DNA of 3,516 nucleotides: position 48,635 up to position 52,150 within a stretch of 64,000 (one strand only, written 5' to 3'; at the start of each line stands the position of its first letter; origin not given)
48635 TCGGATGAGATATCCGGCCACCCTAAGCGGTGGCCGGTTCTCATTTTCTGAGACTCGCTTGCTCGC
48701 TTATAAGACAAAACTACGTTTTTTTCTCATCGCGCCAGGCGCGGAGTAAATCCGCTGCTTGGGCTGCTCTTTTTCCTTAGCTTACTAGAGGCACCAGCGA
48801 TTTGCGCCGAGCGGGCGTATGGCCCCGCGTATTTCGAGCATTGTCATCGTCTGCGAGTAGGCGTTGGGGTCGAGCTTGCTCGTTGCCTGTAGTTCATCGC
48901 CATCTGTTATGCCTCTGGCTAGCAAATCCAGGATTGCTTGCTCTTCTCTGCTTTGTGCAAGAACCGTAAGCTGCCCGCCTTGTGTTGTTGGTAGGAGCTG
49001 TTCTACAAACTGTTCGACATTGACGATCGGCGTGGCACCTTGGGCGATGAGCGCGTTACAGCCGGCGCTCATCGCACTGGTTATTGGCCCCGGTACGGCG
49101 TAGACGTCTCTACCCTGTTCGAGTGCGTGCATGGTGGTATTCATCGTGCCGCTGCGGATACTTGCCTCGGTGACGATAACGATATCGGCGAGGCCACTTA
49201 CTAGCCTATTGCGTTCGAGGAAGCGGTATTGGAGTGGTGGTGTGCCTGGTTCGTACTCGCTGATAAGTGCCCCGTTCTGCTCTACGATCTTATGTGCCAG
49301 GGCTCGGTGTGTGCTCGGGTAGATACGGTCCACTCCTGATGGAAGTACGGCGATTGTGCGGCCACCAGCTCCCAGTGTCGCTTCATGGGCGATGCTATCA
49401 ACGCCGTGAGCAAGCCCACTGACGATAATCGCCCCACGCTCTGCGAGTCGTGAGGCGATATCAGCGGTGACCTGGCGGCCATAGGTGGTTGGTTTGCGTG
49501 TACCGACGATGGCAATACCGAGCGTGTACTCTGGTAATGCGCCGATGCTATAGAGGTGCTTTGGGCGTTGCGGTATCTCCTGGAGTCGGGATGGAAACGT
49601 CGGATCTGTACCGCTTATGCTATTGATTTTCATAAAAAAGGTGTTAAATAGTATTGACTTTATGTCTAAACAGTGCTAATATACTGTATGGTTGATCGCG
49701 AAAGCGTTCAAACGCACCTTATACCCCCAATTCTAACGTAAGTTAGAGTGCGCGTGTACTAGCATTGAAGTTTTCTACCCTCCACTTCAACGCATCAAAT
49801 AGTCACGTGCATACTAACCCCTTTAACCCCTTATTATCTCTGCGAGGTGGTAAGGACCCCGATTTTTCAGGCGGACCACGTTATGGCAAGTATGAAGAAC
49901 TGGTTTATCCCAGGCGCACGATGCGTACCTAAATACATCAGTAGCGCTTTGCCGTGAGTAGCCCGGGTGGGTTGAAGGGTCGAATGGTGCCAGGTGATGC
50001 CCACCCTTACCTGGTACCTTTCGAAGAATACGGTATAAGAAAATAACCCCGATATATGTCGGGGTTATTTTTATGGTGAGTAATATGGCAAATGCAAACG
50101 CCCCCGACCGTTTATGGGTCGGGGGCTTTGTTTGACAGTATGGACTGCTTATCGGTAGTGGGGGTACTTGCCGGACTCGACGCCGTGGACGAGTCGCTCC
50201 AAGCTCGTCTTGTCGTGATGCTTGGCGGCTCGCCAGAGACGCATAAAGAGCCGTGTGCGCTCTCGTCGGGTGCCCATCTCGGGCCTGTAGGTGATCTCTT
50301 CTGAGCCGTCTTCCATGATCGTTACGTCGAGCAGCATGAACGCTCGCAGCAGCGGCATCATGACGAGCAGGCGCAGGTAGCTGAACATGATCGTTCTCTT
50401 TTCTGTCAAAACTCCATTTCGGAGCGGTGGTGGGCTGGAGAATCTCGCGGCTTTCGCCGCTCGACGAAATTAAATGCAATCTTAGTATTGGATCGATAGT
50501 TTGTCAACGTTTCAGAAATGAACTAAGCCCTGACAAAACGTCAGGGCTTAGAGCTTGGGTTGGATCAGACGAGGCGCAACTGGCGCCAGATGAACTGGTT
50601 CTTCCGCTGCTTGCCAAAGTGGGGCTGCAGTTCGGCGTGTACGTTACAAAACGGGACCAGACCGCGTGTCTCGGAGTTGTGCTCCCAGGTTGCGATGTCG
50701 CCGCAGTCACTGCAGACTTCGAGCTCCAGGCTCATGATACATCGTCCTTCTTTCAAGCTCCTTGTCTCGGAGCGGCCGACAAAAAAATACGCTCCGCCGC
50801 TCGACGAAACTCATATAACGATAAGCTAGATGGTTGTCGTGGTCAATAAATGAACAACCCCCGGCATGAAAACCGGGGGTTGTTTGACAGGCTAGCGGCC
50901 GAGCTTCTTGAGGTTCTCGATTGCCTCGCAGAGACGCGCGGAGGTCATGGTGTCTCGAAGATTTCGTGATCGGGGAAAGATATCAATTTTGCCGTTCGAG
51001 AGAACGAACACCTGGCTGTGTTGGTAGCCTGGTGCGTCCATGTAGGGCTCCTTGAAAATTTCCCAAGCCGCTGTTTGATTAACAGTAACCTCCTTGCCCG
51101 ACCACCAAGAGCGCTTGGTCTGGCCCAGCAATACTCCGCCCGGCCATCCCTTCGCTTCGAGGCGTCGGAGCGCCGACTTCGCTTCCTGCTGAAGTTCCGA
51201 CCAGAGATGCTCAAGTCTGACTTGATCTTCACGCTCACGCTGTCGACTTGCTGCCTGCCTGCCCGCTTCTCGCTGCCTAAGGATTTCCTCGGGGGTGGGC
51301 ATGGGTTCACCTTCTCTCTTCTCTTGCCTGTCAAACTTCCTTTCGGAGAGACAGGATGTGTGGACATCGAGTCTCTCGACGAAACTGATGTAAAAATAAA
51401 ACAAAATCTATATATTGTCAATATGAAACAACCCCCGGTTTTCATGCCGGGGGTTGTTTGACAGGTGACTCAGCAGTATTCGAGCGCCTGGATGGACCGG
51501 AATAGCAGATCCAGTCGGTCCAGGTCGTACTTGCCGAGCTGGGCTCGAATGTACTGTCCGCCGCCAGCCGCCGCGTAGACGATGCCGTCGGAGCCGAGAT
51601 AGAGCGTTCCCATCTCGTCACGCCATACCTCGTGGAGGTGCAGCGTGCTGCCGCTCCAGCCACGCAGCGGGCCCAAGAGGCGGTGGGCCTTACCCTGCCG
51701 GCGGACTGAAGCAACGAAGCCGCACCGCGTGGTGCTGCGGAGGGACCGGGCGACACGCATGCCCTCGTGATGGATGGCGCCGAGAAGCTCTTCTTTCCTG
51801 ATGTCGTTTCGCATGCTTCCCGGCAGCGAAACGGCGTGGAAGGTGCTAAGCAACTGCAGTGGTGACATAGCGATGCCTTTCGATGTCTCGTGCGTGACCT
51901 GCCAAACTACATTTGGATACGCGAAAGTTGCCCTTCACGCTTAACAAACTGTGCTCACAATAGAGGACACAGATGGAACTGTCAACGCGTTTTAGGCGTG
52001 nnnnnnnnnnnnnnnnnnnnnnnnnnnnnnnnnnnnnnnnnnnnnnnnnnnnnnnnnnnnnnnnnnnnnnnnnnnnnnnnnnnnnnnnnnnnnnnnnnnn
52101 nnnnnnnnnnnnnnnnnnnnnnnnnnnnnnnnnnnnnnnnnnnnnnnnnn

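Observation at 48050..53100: Islet of GC-rich, individually promoted micro-cassettes filling the gaps between housekeeping genes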

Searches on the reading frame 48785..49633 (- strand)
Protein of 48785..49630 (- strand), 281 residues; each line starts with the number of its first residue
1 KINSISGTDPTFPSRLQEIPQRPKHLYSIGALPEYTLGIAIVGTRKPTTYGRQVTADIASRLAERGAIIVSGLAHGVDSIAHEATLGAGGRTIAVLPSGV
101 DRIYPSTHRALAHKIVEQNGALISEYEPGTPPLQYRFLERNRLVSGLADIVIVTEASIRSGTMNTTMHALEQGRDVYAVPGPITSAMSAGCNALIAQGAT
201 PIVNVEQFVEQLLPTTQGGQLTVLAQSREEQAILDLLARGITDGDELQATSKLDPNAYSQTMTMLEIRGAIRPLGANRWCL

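Call 17: find_related_loci(query=window:48785-49630:-, collection=genome_contigs, flank=10000)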
Query window:48785-49630:- (281 aa) in genome_contigs; peptide patterns used: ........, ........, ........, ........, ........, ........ (x = any residue, [..] = any of these).
135 stretches matched a pattern; 22 encode a relative of the query (tblastn E <= 1e-3); 22 distinct loci.
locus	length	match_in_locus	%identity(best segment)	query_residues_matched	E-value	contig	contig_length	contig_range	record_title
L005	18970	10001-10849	54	1-281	2e-91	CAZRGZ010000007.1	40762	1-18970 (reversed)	MAG TPA_asm: uncultured Candidatus Saccharibacteria bacterium isolate SRP144015_co1_121 genome assembly, contig: NODE_51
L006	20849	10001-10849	51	1-281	4e-85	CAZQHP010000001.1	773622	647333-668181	MAG TPA_asm: uncultured Candidatus Saccharibacteria bacterium isolate SRP178908_co1_46 genome assembly, contig: NODE_2_l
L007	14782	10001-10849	52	1-281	1e-83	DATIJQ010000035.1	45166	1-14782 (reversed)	MAG TPA_asm: Candidatus Saccharimonas sp. isolate SMAG_U15695 k141_624051, whole genome shotgun sequence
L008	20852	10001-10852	49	1-281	4e-82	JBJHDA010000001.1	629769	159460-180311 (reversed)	MAG: Candidatus Saccharibacteria bacterium isolate SF2967_J5348.maxbin.007_sub NODE_1_length_629769_cov_10.445477, whole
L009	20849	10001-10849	47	1-281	2e-80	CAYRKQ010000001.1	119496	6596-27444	MAG TPA_asm: uncultured Candidatus Saccharibacteria bacterium isolate SRP344714_co2_488 genome assembly, contig: NODE_31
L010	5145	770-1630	45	1-281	2e-79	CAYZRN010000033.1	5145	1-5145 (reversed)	MAG TPA_asm: uncultured Candidatus Saccharibacteria bacterium isolate SRP278969_co2_96 genome assembly, contig: NODE_249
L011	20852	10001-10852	48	1-281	4e-79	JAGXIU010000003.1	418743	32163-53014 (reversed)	MAG: Candidatus Saccharibacteria bacterium isolate LH_M93 k141_873712, whole genome shotgun sequence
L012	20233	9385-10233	47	1-281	7e-79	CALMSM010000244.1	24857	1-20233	MAG TPA_asm: uncultured Candidatus Saccharibacteria bacterium isolate SRR6158316_bin.85_CONCOCT_v1.1_MAG genome assembly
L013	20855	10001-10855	48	1-281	1e-78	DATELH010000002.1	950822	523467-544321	MAG TPA_asm: Candidatus Saccharimonadales bacterium isolate SMAG_U8911 k141_725138, whole genome shotgun sequence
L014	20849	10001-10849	46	1-279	7e-76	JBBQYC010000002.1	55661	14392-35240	MAG: Candidatus Saccharimonadales bacterium isolate Co_metawrap_2145 Cmw_2145_k141_18822727_length_55661_cov_11.9998, wh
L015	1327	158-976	45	12-281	4e-76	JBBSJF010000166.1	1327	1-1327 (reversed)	MAG: Candidatus Saccharimonadales bacterium isolate LS4_maxbin2.071 LS4_maxbin2.071_K_2967670_L_1327_cov_4.7808, whole g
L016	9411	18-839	49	9-279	1e-62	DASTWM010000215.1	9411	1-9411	MAG TPA_asm: Roseiflexaceae bacterium isolate SMAG_U2388 k141_983653, whole genome shotgun sequence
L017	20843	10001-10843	41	2-281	3e-61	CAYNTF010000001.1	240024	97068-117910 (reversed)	MAG TPA_asm: uncultured Lachnospiraceae bacterium isolate SRP141132_co6_278 genome assembly, contig: NODE_3_length_24002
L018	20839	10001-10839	52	1-279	3e-68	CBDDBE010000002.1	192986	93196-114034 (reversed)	MAG TPA_asm: uncultured Candidatus Saccharibacteria bacterium isolate SRP200132_co1_492 genome assembly, contig: NODE_55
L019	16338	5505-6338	40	2-281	3e-56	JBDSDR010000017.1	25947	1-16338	MAG: Candidatus Saccharimonadales bacterium isolate cluster1_bin.186 k127_13728712, whole genome shotgun sequence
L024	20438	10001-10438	61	1-281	8e-45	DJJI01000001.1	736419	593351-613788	MAG TPA_asm: Candidatus Saccharibacteria bacterium UBA6572 UBA6572_contig_1, whole genome shotgun sequence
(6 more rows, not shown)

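Call 23: search_protein_families(library=pfam, proteins=[L018:9065-9619:-, L005:10993-11445:-, L005:3876-4730:-, L005:4957-5274:-, L007:7075-7641:+, L012:6361-6744:-, L024:14660-15055:+, L001:2642-3151:-, L001:3655-4080:-, L001:5713-6138:+], max_evalue=0.1)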
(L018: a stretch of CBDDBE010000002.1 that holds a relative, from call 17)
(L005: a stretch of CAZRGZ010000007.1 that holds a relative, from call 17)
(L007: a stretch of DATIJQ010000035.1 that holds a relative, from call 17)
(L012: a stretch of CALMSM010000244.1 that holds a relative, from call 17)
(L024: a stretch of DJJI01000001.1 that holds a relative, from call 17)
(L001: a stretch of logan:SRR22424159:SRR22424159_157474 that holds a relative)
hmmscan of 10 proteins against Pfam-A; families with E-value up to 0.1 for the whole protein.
L018:9065-9619:- (184 aa): 0 families

L005:10993-11445:- (150 aa): 0 families

L005:3876-4730:- (284 aa): 1 family
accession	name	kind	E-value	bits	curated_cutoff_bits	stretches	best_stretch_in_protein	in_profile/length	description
PF02100.23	ODC_AZ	-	0.083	13.2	24.2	0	125-163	37-75/114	Ornithine decarboxylase antizyme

L005:4957-5274:- (105 aa): 0 families

L007:7075-7641:+ (188 aa): 0 families

L012:6361-6744:- (127 aa): 0 families

L024:14660-15055:+ (131 aa): 1 family
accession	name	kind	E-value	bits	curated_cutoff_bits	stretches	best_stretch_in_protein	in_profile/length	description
PF16927.11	HisKA_7TM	-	0.0024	18.2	28.6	1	11-86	136-216/224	N-terminal 7TM region of histidine kinase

L001:2642-3151:- (169 aa): 2 families
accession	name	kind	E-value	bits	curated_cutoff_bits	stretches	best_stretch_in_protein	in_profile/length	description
PF07007.17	LprI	-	0.013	16.4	22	1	11-69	32-83/106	Lysozyme inhibitor LprI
PF24211.1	DUF7432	-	0.055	14.2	27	1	15-51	64-100/120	Family of unknown function (DUF7432)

L001:3655-4080:- (141 aa): 0 families

L001:5713-6138:+ (141 aa): 1 family
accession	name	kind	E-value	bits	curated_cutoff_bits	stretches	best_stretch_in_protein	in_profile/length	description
PF20704.4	KH_NucS_shadow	-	0.00047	20.5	27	1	36-122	27-103/130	NucS shadow ORF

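Call 59: search_protein_families(library=padloc, proteins=[L001:2642-3151:-, L001:5713-6138:+], max_evalue=0.1)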
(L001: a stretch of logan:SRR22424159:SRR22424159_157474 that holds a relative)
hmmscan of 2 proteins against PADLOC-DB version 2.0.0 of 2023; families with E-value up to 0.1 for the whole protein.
L001:2642-3151:- (169 aa): 0 families

L001:5713-6138:+ (141 aa): 0 families

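Call 60: search_protein_families(library=ncbifam, proteins=[L001:2642-3151:-, L001:5713-6138:+], max_evalue=0.1)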
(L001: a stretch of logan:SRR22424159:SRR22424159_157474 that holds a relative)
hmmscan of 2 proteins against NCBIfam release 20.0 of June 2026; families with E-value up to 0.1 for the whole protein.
L001:2642-3151:- (169 aa): 0 families

L001:5713-6138:+ (141 aa): 1 family
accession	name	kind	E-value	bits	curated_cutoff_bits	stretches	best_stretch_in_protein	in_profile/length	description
NF040488.1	SCO5389_fam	equivalog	0.004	17.3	75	1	35-121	26-102/130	SCO5389 family protein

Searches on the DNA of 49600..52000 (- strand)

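Call 67: search_rna_families(source=window, start=49600, end=52000, threshold=evalue, max_evalue=1, show_alignments=2)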
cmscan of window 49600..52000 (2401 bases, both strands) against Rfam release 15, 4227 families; matches with E-value up to 1: 8.
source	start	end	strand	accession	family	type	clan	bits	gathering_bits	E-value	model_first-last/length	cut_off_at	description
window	50012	50133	+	RF01770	rimP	Cis-reg; leader;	-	26.3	47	0.18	1-102/102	no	Gammaprotebacteria rimP leader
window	50033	50133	+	RF00514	His_leader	Cis-reg; leader;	-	24.6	49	0.34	1-126/126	no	Histidine operon leader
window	51386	51463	-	RF02351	psRNA14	Gene; sRNA;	-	24.2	60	0.42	1-84/84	no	Proteobacteria sRNA psRNA14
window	50025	50134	+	RF00021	Spot_42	Gene; sRNA;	-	23.2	80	0.16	1-115/115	no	Spot 42 RNA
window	51408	51480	-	RF02621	BSnc120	Gene; sRNA;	-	21.5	114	0.11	1-88/88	no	Brucella sRNA 120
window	50023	50084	-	RF02621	BSnc120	Gene; sRNA;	-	20.1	114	0.31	1-88/88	no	Brucella sRNA 120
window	50835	50935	-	RF02621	BSnc120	Gene; sRNA;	-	19.9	114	0.37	1-88/88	no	Brucella sRNA 120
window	50037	50070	+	RF02621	BSnc120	Gene; sRNA;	-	18.6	114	0.96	37-70/88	no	Brucella sRNA 120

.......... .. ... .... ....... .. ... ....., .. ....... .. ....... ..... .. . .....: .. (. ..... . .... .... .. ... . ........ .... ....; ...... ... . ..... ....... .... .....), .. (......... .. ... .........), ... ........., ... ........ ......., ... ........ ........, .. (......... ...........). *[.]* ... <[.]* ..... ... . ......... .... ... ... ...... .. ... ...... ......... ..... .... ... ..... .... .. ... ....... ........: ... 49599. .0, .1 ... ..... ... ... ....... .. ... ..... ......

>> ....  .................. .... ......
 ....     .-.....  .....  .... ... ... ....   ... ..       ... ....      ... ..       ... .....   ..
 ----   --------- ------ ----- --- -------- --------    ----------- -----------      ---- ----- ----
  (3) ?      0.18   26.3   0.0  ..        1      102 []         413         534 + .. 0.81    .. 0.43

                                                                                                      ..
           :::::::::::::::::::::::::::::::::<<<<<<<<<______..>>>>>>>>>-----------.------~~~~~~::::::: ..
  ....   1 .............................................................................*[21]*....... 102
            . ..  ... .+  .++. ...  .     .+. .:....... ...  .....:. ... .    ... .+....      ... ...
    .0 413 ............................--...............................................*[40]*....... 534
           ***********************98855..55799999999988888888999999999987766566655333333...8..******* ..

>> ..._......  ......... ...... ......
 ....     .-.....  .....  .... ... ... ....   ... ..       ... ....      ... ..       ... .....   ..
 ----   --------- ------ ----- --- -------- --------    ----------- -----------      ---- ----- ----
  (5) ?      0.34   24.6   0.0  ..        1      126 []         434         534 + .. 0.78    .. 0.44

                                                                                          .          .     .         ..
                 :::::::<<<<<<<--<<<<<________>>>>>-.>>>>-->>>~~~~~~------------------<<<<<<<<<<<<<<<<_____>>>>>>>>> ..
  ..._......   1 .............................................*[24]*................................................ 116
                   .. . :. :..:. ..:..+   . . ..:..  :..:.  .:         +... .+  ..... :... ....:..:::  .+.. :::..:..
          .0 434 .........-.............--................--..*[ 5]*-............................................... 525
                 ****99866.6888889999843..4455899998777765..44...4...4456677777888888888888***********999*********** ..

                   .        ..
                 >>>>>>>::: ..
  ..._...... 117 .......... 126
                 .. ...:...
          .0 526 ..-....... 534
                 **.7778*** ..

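Call 80: build_rna_model(alignment_id=A9, structure=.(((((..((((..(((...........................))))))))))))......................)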
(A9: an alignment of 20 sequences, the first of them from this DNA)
Model R1 built from alignment A9 (20 sequences, 78 columns); structure: as given.
model positions 64; base pairs 12; branch points 0; effective number of sequences 10.15; information 0.875 bits per position. Calibrated on 0.2 Mb of random sequence (short: E-values are rough).
structure used (alignment columns):
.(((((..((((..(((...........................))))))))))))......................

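Call 81: search_with_rna_model(model_id=R1, sources=[window, L001, L002, L005, L006, L007, L008, L009, L010, L011, L012, L013, L014, L015, L018, L019, L024, L026, L027, L029, L030, L032, L034, L035, L036, L037, L038, L039, L040, L041, L042, L043], max_evalue=1, make_alignment=true)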
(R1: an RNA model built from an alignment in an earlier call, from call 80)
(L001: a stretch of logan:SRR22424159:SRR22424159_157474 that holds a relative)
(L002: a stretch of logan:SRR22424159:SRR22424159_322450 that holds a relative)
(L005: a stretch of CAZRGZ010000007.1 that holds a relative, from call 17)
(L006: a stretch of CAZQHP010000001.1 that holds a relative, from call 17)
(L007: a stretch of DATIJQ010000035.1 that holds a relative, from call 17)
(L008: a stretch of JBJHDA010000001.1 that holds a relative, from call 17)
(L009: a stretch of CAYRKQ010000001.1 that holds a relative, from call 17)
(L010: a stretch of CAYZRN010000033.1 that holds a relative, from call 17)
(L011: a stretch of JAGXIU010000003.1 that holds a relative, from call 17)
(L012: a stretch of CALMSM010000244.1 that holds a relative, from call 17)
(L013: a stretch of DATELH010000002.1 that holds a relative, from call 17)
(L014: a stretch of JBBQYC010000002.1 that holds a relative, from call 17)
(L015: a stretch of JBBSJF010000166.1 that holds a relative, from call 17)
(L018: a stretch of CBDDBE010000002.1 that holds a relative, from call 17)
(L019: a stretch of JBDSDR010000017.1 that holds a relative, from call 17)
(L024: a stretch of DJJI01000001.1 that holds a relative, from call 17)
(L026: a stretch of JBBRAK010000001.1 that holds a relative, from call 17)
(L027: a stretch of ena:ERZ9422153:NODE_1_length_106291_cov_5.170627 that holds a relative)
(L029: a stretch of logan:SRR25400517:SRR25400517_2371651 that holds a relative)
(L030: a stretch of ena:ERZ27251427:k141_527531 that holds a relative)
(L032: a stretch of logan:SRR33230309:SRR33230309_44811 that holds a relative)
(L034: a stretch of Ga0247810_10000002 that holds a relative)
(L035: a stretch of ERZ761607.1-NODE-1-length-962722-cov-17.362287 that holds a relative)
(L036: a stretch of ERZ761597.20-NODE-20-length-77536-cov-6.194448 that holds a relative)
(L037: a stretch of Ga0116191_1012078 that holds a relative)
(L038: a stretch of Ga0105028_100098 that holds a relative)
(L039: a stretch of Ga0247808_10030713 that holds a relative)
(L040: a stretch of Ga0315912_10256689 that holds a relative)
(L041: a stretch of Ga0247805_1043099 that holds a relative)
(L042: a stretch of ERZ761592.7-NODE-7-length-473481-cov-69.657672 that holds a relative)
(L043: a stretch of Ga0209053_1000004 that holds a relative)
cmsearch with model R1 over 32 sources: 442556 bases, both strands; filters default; matches with E-value up to 1: 31.
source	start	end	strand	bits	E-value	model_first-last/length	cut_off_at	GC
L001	2471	2542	-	68.3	1.7e-17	1-64/64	no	0.54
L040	932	991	-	67.7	2.5e-17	1-64/64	no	0.5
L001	3158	3229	-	65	1.6e-16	1-64/64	no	0.57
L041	421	481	-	62.2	1.1e-15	1-64/64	no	0.52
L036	1412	1475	+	61.9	1.3e-15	1-64/64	no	0.53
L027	9920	9980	+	61.7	1.5e-15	1-64/64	no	0.51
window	50745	50810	-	60.9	2.5e-15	1-64/64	no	0.55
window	51323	51385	-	60.8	2.6e-15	1-64/64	no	0.51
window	50398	50470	-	60.7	3e-15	1-64/64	no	0.55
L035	8250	8320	+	60.2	4e-15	1-64/64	no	0.58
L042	2343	2405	+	60.1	4.2e-15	1-64/64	no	0.49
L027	9223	9283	+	59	9e-15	1-64/64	no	0.48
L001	3505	3570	-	58.9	9.6e-15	1-64/64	no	0.48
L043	4037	4096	+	55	1.4e-13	1-64/64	no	0.55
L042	1811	1877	+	54.9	1.5e-13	1-64/64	no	0.52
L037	4063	4124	+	54.7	1.7e-13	1-64/64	no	0.55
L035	6718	6782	+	52.6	7.3e-13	1-64/64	no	0.54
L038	8141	8200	+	52.1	9.7e-13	1-64/64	no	0.57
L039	395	451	+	52.1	1e-12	1-64/64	no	0.37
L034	4366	4421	-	50.3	3.4e-12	1-64/64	no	0.46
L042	3280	3352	+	46.5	4.4e-11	1-64/64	no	0.55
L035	7722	7780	+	38.7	9.2e-09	2-52/64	no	0.63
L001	4101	4159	-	38.1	1.3e-08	1-64/64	no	0.46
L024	8929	9006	+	23.9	0.00021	1-64/64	no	0.5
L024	8263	8320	+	23.6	0.00026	1-64/64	no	0.53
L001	6689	6745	-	17.2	0.02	1-64/64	no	0.51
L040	951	998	+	15.9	0.048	2-53/64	no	0.48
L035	11971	12064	+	13.4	0.25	1-64/64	no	0.52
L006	19186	19213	-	13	0.33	1-64/64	no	0.32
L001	3531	3562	+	11.9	0.71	9-40/64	no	0.5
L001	2488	2554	+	11.7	0.81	1-64/64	no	0.49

Alignment A11: 31 matches aligned to the model, 134 columns, each read 5' to 3' on its own strand. Consensus structure (alignment columns), stored with it:
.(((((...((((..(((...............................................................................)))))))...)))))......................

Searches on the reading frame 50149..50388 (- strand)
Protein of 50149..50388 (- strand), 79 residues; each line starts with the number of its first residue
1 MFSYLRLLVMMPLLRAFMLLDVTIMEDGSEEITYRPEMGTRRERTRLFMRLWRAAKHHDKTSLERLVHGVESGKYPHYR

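Call 7: search_protein_families(library=pfam, proteins=[window:50149-50388:-], max_evalue=1)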
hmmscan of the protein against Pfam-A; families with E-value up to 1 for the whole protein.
window:50149-50388:- (79 aa): 1 family
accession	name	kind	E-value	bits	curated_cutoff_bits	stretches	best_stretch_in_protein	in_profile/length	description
PF17864.7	AAA_lid_4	-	0.082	13.1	27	1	15-57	12-53/74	RuvB AAA lid domain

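Call 8: search_protein_families(library=phrogs, proteins=[window:50149-50388:-], max_evalue=1)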
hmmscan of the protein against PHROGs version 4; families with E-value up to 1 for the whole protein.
window:50149-50388:- (79 aa): 0 families

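Call 23: search_protein_families(library=pfam, proteins=[L001:2642-3151:-, L001:3655-4080:-, L001:5713-6138:+], max_evalue=0.1)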
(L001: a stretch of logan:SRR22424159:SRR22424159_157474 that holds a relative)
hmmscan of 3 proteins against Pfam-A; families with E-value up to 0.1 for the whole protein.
L001:2642-3151:- (169 aa): 2 families
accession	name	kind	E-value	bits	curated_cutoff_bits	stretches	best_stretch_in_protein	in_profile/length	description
PF07007.17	LprI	-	0.013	16.4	22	1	11-69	32-83/106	Lysozyme inhibitor LprI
PF24211.1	DUF7432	-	0.055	14.2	27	1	15-51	64-100/120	Family of unknown function (DUF7432)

L001:3655-4080:- (141 aa): 0 families

L001:5713-6138:+ (141 aa): 1 family
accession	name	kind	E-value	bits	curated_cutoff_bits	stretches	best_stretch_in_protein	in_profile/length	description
PF20704.4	KH_NucS_shadow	-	0.00047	20.5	27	1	36-122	27-103/130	NucS shadow ORF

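Call 59: search_protein_families(library=padloc, proteins=[window:50149-50388:-, L001:2642-3151:-, L001:5713-6138:+], max_evalue=0.1)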
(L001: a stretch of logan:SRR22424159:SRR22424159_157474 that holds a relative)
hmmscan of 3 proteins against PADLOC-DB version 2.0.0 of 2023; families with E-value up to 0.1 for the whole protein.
window:50149-50388:- (79 aa): 0 families

L001:2642-3151:- (169 aa): 0 families

L001:5713-6138:+ (141 aa): 0 families

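Call 60: search_protein_families(library=ncbifam, proteins=[window:50149-50388:-, L001:2642-3151:-, L001:5713-6138:+], max_evalue=0.1)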
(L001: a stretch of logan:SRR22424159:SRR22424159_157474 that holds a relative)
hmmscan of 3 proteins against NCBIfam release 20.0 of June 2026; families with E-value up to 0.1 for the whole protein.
window:50149-50388:- (79 aa): 0 families

L001:2642-3151:- (169 aa): 0 families

L001:5713-6138:+ (141 aa): 1 family
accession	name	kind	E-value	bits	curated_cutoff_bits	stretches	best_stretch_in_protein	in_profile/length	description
NF040488.1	SCO5389_fam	equivalog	0.004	17.3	75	1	35-121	26-102/130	SCO5389 family protein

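Call 106: find_related_loci(query=window:50149-50385:-, collection=viral_contigs, flank=3000)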
Query window:50149-50385:- (78 aa) in viral_contigs; peptide patterns used: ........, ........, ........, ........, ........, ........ (x = any residue, [..] = any of these).
9 stretches matched a pattern, but none encodes a relative of the query by tblastn (E <= 1e-3).
